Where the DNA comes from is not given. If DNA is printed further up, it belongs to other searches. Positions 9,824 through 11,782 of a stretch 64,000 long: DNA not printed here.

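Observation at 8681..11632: Translationally coupled operon: cellulose-synthase-like GT2 glucan synthase, then a Pro/Thr-rich anchored protein, then a GH16 glucanase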

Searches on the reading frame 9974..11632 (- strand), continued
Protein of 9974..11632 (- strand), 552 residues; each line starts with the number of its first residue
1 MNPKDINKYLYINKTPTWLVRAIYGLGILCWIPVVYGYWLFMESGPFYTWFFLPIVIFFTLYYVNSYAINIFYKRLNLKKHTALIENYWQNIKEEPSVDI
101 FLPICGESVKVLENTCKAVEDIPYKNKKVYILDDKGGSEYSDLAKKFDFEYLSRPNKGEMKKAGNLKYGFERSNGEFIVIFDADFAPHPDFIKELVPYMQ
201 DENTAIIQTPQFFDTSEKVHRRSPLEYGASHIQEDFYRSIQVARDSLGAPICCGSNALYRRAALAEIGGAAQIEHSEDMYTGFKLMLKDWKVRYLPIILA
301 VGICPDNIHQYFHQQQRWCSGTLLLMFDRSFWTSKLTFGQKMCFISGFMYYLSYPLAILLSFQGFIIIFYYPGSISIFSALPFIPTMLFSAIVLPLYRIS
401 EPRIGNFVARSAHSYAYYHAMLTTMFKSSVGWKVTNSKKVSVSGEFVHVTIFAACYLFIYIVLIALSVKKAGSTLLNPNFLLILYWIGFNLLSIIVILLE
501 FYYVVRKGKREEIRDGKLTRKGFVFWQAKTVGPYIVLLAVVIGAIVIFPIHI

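Call 41: search_dna_similar(query=window:9974-11632:-, collection=plasmids, mode=protein, max_rows=60, max_evalue=1e-10)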
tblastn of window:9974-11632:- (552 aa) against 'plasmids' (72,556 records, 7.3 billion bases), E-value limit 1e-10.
Records with a match: 588; places in all: 611; records where one place covers at least 80% of the query: 13.
Best place of each record, by identity: <60% 588.
By first word of the organism name: Rhizobium 159; Escherichia 131; Sinorhizobium 101; Agrobacterium 32; Bradyrhizobium 27; Ensifer 15; Klebsiella 12; Pantoea 8; Azospirillum 7; Caballeronia 6; and 50 more.
By predicted mobility (MOB-suite, as given by PLSDB): non-mobilizable 255; conjugative 184; mobilizable 149.
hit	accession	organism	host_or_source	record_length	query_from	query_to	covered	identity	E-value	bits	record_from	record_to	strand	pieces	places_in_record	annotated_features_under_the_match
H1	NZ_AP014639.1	Leptolyngbya boryana IAM M-101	-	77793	3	376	68%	38.8%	4e-76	270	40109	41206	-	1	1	cellulose synthase catalytic subunit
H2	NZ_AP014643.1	Leptolyngbya boryana dg5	-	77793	3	376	68%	38.8%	4e-76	270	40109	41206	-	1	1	cellulose synthase catalytic subunit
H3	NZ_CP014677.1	Kozakia baliensis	palm brown sugar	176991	12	384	68%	30.2%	2e-38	158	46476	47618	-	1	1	bcsA: UDP-forming cellulose synthase catalytic subunit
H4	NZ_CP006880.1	Rhizobium gallicum bv. gallicum R602sp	Phaseolus vulgaris,whole ...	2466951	4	371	67%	29.6%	4e-39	160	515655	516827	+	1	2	record has no annotation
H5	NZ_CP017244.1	Rhizobium etli 8C-3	Phaseolus vulgaris,cell culture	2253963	4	371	67%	29.6%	6e-39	160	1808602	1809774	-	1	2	record has no annotation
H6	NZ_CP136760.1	Palleronia sp. LCG004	cell culture,Intertidal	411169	47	507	84%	23.6%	6e-31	135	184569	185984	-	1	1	glycosyltransferase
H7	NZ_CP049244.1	Allorhizobium pseudoryzae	cell culture,soil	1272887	19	380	66%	30.1%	6e-34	145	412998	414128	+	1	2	none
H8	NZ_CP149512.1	Pararhizobium sp. A13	Aeschynomene indica,cell ...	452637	17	380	66%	29.9%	4e-36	151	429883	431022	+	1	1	bcsA: UDP-forming cellulose synthase catalytic subunit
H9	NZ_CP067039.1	Agrobacterium fabrum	-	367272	47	509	84%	23.5%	2e-29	131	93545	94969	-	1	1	cellulose synthase catalytic subunit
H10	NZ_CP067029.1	Agrobacterium fabrum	-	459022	47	509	84%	23.5%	2e-29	131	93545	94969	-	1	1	cellulose synthase catalytic subunit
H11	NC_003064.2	Agrobacterium fabrum str. C58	-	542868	47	509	84%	23.5%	2e-29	131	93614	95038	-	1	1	cellulose synthase catalytic subunit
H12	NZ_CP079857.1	Agrobacterium fabrum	-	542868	47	509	84%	23.5%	2e-29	131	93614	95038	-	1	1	cellulose synthase catalytic subunit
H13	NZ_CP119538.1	Agrobacterium fabrum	-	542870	47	509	84%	23.5%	2e-29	131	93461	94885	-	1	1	cellulose synthase catalytic subunit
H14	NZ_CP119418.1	Agrobacterium fabrum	-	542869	47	509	84%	23.5%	2e-29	131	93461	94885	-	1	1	cellulose synthase catalytic subunit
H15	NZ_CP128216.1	Agrobacterium fabrum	whole organism,plant root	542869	47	509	84%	23.5%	2e-29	131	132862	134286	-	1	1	cellulose synthase catalytic subunit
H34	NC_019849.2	Sinorhizobium meliloti GR4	-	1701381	15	383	67%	28.3%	1e-36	153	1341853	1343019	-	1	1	none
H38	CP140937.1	Sinorhizobium meliloti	Medicago lupulina,whole organism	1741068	15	383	67%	28.0%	1e-35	150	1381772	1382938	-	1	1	glycosyltransferase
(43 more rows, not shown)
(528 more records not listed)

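Call 42: search_solved_structures(query=A3, max_evalue=0.001)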
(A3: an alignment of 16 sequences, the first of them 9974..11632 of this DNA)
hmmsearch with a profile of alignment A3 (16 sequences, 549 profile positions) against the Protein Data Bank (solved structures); distinct sequences matched with E-value up to 0.001: 16.
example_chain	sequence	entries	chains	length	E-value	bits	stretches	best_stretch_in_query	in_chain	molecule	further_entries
7lby_A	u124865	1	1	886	4.4e-55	190.7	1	94-495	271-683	Cellulose synthase catalytic subunit [UDP-forming]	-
9b8v_E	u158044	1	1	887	4.4e-55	190.7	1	94-495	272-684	Cellulose synthase catalytic subunit [UDP-forming]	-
9fmv_A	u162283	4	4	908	4.7e-55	190.6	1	94-495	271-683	Cellulose synthase catalytic subunit [UDP-forming]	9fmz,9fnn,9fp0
5ej1_A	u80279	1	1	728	9.1e-51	176.5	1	33-509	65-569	Putative cellulose synthase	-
4hg6_A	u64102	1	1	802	1.2e-50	176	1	33-508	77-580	Cellulose Synthase Subunit A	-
4p00_A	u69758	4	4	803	1.2e-50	176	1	33-508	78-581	Cellulose Synthase A subunit | Cellulose Synthase subunit A | Putative cellulose synthase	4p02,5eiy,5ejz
6yv7_B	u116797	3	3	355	5.8e-09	38.5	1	94-307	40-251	Glycosyl transferase, family 2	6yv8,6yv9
6yv7_A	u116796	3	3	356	5.9e-09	38.5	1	94-307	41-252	Glycosyl transferase, family 2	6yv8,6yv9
8vht_A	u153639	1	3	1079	8.6e-08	34.6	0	275-403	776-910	Cellulose synthase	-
8dqk_A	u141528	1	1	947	5.4e-07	32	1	274-409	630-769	Cellulose synthase-like CslF6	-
6wlb_A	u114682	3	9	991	6.3e-07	31.8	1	275-392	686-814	Cellulose synthase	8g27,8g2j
7d5k_A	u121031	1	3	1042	1.7e-06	30.4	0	276-392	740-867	Cellulose synthase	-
7ck3_A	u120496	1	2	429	3.5e-06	29.3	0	275-322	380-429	Cellulose synthase A catalytic subunit 3 [UDP-forming],Cellulose synthase A catalytic subu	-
8vhz_A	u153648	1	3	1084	4.9e-06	28.8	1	275-400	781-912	Cellulose synthase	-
8vi0_A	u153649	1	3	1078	3.7e-05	25.9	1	275-388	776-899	Cellulose synthase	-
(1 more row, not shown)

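Call 43: get_annotated_region(hit=H34, flank=5000)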
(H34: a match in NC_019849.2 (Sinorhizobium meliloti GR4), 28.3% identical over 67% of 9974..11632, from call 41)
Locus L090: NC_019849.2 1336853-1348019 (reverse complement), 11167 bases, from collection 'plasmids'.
description: Sinorhizobium meliloti GR4 plasmid pRmeGR4d, complete sequence
organism: Sinorhizobium meliloti GR4 (NCBI taxid 1235461)
taxonomy: Bacteria; Pseudomonadota; Alphaproteobacteria; Hyphomicrobiales; Rhizobiaceae; Sinorhizobium; Sinorhizobium meliloti; Sinorhizobium meliloti GR4
host: -; source: -; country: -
typing (MOB-suite, as given by PLSDB): mobilizable; relaxase MOBQ
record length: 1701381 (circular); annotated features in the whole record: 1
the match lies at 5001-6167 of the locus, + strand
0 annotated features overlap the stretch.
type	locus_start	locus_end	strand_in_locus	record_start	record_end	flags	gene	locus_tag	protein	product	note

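Call 44: get_annotated_region(hit=H1, flank=6000)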
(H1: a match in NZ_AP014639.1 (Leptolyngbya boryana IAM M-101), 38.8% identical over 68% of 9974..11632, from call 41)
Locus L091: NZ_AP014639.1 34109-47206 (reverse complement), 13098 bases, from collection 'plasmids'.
description: Leptolyngbya boryana IAM M-101 plasmid pLBA
organism: Leptolyngbya boryana IAM M-101 (NCBI taxid 411966)
taxonomy: Bacteria; Cyanobacteriota; Cyanophyceae; Leptolyngbyales; Leptolyngbyaceae; Leptolyngbya; Leptolyngbya boryana; Leptolyngbya boryana IAM M-101
host: -; source: -; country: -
typing (MOB-suite, as given by PLSDB): non-mobilizable
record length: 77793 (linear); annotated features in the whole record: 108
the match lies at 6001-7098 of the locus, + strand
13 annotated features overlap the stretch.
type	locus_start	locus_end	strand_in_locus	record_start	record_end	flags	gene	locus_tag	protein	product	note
CDS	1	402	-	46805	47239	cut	-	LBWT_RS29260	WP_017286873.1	hypothetical protein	-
CDS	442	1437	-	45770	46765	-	-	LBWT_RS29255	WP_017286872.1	hypothetical protein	-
CDS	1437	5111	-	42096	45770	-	-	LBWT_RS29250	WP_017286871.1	hypothetical protein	-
CDS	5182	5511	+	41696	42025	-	-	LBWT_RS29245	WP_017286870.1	hypothetical protein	-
CDS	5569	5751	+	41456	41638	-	-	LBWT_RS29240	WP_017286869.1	hypothetical protein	-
CDS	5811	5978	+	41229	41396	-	-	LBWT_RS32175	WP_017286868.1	hypothetical protein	-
CDS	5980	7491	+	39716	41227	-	-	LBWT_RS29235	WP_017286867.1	cellulose synthase catalytic subunit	-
CDS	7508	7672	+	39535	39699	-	-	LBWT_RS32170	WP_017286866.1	hypothetical protein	-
CDS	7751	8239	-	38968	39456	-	-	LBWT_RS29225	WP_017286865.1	hypothetical protein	-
CDS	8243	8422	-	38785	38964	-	-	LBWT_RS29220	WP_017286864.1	hypothetical protein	-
CDS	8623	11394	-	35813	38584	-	-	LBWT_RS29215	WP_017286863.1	hypothetical protein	-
CDS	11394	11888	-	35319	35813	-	-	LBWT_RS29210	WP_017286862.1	hypothetical protein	-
CDS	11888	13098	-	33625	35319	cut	-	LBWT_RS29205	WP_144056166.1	hypothetical protein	-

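Call 53: predict_structure(alignment_id=A3)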
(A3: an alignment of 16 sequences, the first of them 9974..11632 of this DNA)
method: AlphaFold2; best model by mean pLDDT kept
length: 552 residues; sequences in the alignment: 16
mean_pLDDT: 86.0   pTM: 0.85
mean pLDDT of the five models: 86.0, 85.6, 85.4, 84.2, 80.6
residues with pLDDT >= 90: 255; 70-90: 256; 50-70: 41; < 50: 0
segments of 3 or more residues with pLDDT < 50: none
pLDDT, mean of each block of 10 residues (from residue 1): 91 94 91 84 79 91 94 95 96 94 83 93 95 83 94 76 84 94 90 96 94 91 93 91 91 86 89 71 91 94 88 86 86 92 92 88 83 71 73 84 90 91 76 55 83 90 86 72 83 91 87 83 78 70 74 56
secondary structure, 60 per line:
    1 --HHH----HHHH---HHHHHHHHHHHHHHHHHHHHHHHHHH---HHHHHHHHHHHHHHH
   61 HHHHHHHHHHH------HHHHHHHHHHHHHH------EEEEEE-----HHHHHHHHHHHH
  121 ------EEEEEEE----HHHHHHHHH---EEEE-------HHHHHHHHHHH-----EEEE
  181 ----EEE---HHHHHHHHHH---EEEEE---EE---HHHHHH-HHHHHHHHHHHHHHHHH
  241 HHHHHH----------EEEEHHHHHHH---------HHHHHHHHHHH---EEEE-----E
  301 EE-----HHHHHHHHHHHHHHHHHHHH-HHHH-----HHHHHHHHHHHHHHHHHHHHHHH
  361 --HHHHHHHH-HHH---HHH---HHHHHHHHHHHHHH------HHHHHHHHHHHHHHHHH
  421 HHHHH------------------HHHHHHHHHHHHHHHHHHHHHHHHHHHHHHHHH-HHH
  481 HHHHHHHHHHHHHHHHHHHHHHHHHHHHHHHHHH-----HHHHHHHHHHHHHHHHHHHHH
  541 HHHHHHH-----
elements in order: H10-13 H17-42 H46-71 H78-91 E98-103 H109-120 E127-133 H138-146 E150-153 H161-171 E177-180 E185-187 H191-200 E204-208 H217-222 H224-246 E257-260 H261-267 H277-287 E291-294 E300-302 H308-327 H329-332 H338-360 H363-370 H384-397 H404-425 H444-476 H478-514 H520-547
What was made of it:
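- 9974..11632 (-): GT2-A: PilZ-less, BcsA-fold, membrane-integrated processive glycosyltransferase (552 aa). Layout: two N-terminal TM helices, a cytoplasmic GT-A domain, interface helices with QQQRW, a gating-loop-like WKVTNSK, and C-terminal TM helices including an extra last helix at 520-547. AF2 pLDDT 86, pTM 0.85 (call 53).
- On BcsA proper (UDP-forming cellulose synthase catalytic subunit, TIGR03030/NF008558): The protein ends in a TM helix (call 53).
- Closest known: Bacterial cellulose synthase BcsA. Different: Two rather than four N-terminal TM helices, and an extra C-terminal helix (call 53).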

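Call 57: fold_search(model_id=the predicted structure, library=pdb)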
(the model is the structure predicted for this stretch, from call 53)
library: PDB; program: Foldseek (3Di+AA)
matches with E <= 10: 1001; with E <= 0.001: 217
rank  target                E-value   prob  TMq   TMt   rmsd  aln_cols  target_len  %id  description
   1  9b8v_E                1.8e-21  1.00  0.57  0.39  11.8       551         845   21  AlphaFold2 informed cryo-EM model of the E. coli cellulose synthase BcsAG3B6 complex (released 2025-02-19)
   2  4p00_A                1.9e-20  1.00  0.60  0.47  12.3       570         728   19  Bacterial Cellulose Synthase in complex with cyclic-di-GMP and UDP (released 2014-04-09)
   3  9fmz_A                1.2e-18  1.00  0.59  0.41  10.6       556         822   19  Cryo-EM structure of the c-di-GMP-bound synthase:pEtN transferase complex (BcsA-Bct-G3) from the E. coli cellulose sec (released 2024-10-16)
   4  9fnn_A                3.4e-18  1.00  0.65  0.47   9.8       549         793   20  Cryo-EM structure of the c-di-GMP-saturated 'crown'less Bcs macrocomplex for cellulose secretion in E. coli (released 2024-10-16)
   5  5ej1_A                3.9e-18  1.00  0.58  0.46  13.6       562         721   18  Pre-translocation state of bacterial cellulose synthase (released 2016-03-30)
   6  9fmv_A                1.7e-17  1.00  0.58  0.43  10.0       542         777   18  Cryo-EM structure of the c-di-GMP-free synthase:pEtN transferase complex (BcsA-Bct-G3) from the E. coli cellulose secr (released 2024-10-16)
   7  9fp0_A                9.0e-17  1.00  0.55  0.40  10.9       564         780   18  Cryo-EM structure of the 'crown'less Bcs macrocomplex for E. coli cellulose secretion in non-saturating c-di-GMP (loca (released 2024-10-16)
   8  4hg6_A                1.2e-16  1.00  0.59  0.45  14.6       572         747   19  Structure of a cellulose synthase - cellulose translocation intermediate (released 2012-12-19)
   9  8g2j_D                3.7e-13  1.00  0.56  0.45  10.3       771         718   14  Hybrid aspen cellulose synthase-8 bound to UDP-glucose (released 2023-03-01)
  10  8g2j_C                1.1e-12  1.00  0.63  0.50   7.9       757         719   14  Hybrid aspen cellulose synthase-8 bound to UDP-glucose (released 2023-03-01)
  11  8vhz_A                1.2e-12  1.00  0.61  0.49   9.0       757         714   14  Cryo EM structure of a soybean CesA1 homotrimer (released 2025-01-15)
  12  8g2j_I                1.7e-12  1.00  0.60  0.47   9.1       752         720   14  Hybrid aspen cellulose synthase-8 bound to UDP-glucose (released 2023-03-01)
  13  9yq5_A                2.3e-12  1.00  0.55  0.61  10.0       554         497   13  Chlorella virus hyaluronan synthase bound to an inserted UDP-GlcA (released 2025-12-10)
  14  6wlb_A                2.4e-12  1.00  0.59  0.47   9.5       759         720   14  Structure of homotrimeric poplar cellulose synthase isoform 8 (released 2020-07-22)
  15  8sne_A                3.6e-12  1.00  0.53  0.59  10.9       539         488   14  Chlorella virus Hyaluronan Synthase bound to GlcA extended GlcNAc primer and UDP (released 2024-05-01)
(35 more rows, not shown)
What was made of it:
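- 9974..11632 (-): Foldseek best hits are BcsA 9b8v_E and 4p00_A (call 57).
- On Cellulose-synthase superfamily of membrane-integrated processive GT2 synthases (BcsA/CesA/CrdS/BgsA/HAS/Chs type): Foldseek top hits are BcsA (E 1.8e-21, TMq 0.57-0.65), followed by CesA, HAS, CslF6 and Chs (calls 53, 57).
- The fold search also returns hyaluronan and chitin synthases with probability 1.00 (call 57).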

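Call 59: search_dna_similar(query=window:9974-11632:-, collection=plasmids, mode=protein, max_rows=60, max_evalue=0.000001, rows=spread)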
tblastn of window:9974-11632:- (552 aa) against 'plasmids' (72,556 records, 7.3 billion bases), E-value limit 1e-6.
Records with a match: 801; places in all: 926; records where one place covers at least 80% of the query: 15.
Best place of each record, by identity: <60% 801.
By first word of the organism name: Rhizobium 224; Sinorhizobium 155; Escherichia 152; Bradyrhizobium 36; Agrobacterium 33; Klebsiella 16; Ensifer 16; Enterobacter 11; Bacillus 9; Pantoea 8; and 62 more.
By predicted mobility (MOB-suite, as given by PLSDB): non-mobilizable 313; conjugative 309; mobilizable 179.
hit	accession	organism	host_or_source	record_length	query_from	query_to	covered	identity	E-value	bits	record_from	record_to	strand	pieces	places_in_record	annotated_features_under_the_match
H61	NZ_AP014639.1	Leptolyngbya boryana IAM M-101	-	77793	3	376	68%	38.8%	4e-76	270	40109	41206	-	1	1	cellulose synthase catalytic subunit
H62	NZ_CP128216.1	Agrobacterium fabrum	whole organism,plant root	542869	47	509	84%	23.5%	2e-29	131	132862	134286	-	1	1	cellulose synthase catalytic subunit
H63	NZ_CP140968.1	Sinorhizobium medicae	Medicago lupulina,whole organism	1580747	15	383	67%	28.8%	5e-38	157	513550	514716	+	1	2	none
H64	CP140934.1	Sinorhizobium meliloti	Medicago lupulina,whole organism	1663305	15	383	67%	28.0%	1e-35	150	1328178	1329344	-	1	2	glycosyltransferase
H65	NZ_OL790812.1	Proteus mirabilis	-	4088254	21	351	60%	31.0%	3e-37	155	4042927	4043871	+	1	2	none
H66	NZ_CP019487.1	Sinorhizobium meliloti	alfalfa,single cell,nitrogen fixing ...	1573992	15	383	67%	27.8%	8e-36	150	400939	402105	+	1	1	none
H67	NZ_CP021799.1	Sinorhizobium meliloti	Medicago sativa,Single Cell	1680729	15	383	67%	26.6%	8e-36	150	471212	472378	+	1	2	none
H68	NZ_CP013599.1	Rhizobium sp. N741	Phaseolus vulgaris,Whole ...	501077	1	345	63%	27.4%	1e-37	156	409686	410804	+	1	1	glycosyltransferase | HlyD family efflux transporter periplasmic adaptor subunit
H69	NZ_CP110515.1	Klebsiella pneumoniae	natural water sources close by farm or ...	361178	90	384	53%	31.8%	2e-36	152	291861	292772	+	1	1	bcsA: UDP-forming cellulose synthase catalytic subunit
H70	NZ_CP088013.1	Rhizobium sp. T136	Melilotus albus,Cell culture,root nodule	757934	83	371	52%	32.3%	1e-38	159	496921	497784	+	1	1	glycosyltransferase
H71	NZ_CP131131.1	Shinella zoogloeoides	isolate,Activated charcoal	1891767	96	380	52%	32.4%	2e-31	137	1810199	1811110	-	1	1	none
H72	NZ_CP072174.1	Rhizobium sp. AB2/73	Phyla canescens,cell culture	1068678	61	360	54%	30.3%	2e-41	167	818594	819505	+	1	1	record has no annotation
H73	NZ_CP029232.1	Sinorhizobium fredii CCBAU 45436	Glycine max,cell culture,plant root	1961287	96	380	52%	31.5%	2e-33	143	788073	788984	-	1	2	record has no annotation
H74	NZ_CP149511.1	Pararhizobium sp. A13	Aeschynomene indica,cell ...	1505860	90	383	53%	30.2%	1e-36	153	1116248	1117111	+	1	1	none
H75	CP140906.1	Sinorhizobium medicae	Medicago lupulina,whole organism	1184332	96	380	52%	31.1%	1e-32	141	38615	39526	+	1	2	bcsA: UDP-forming cellulose synthase catalytic subunit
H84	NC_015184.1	Agrobacterium tumefaciens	-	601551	94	360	48%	30.3%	1e-37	156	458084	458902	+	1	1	cellulose synthase catalytic subunit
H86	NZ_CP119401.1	Escherichia coli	Cell culutre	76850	96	353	47%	30.5%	4e-31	136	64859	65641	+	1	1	bcsA: UDP-forming cellulose synthase catalytic subunit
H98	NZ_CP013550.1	Rhizobium phaseoli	Phaseolus vulgaris,Whole ...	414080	29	322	53%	24.2%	5e-13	80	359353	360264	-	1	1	nodC: chitooligosaccharide synthase NodC | nodB: chitooligosaccharide deacetylase NodB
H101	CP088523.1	Escherichia coli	Homo sapiens,blood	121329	91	367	50%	24.9%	1e-10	72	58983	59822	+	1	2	pgaC: poly-beta-1,6 N-acetyl-D-glucosamine synthase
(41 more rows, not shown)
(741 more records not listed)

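Call 60: get_annotated_region(hit=H84, flank=4000)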
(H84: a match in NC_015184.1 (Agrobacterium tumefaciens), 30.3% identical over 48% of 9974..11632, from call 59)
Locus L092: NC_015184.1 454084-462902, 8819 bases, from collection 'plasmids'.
description: Agrobacterium tumefaciens plasmid pAspH13-3a, complete sequence
organism: Agrobacterium tumefaciens (NCBI taxid 358)
taxonomy: Bacteria; Pseudomonadota; Alphaproteobacteria; Hyphomicrobiales; Rhizobiaceae; Agrobacterium; Agrobacterium tumefaciens
host: -; source: -; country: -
typing (MOB-suite, as given by PLSDB): conjugative; relaxase MOBQ; mating-pair formation MPF_T
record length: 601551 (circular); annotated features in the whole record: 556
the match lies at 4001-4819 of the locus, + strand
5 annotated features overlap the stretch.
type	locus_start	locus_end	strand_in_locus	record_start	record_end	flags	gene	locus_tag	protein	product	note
CDS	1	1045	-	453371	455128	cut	ggt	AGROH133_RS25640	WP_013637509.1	gamma-glutamyltransferase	GO:0006750 - glutathione biosynthetic process [Evidence IEA]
CDS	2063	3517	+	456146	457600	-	-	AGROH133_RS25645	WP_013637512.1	hypothetical protein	-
CDS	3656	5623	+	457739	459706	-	-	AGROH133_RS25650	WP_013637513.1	cellulose synthase catalytic subunit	-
CDS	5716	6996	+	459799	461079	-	-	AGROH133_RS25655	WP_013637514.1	hypothetical protein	-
CDS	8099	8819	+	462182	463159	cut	-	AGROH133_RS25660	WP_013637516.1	DUF1852 domain-containing protein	-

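Call 61: get_annotated_region(hit=H11, flank=4000)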
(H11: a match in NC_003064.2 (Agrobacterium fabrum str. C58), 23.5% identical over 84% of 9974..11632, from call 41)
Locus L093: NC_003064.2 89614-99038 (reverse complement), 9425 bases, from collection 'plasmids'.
description: Agrobacterium fabrum str. C58 plasmid At, complete sequence
organism: Agrobacterium fabrum str. C58 (NCBI taxid 176299)
taxonomy: Bacteria; Pseudomonadota; Alphaproteobacteria; Hyphomicrobiales; Rhizobiaceae; Agrobacterium; Agrobacterium fabrum; Agrobacterium fabrum str. C58
host: -; source: -; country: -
typing (MOB-suite, as given by PLSDB): conjugative; relaxase MOBQ; mating-pair formation MPF_T
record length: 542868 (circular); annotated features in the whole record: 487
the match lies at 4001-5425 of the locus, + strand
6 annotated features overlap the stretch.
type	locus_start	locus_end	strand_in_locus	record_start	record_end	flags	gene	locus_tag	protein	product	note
CDS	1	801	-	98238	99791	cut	-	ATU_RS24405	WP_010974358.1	ISL3 family transposase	-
CDS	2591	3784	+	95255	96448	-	-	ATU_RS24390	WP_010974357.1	HlyD family efflux transporter periplasmic adaptor subunit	-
CDS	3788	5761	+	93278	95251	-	-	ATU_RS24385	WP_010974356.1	cellulose synthase catalytic subunit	-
CDS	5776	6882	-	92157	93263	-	-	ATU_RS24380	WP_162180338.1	cache domain-containing protein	-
CDS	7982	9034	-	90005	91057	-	-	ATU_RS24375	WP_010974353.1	sensor histidine kinase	GO:0007165 - signal transduction [Evidence IEA]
CDS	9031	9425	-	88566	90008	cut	-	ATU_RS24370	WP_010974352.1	ATPase domain-containing protein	-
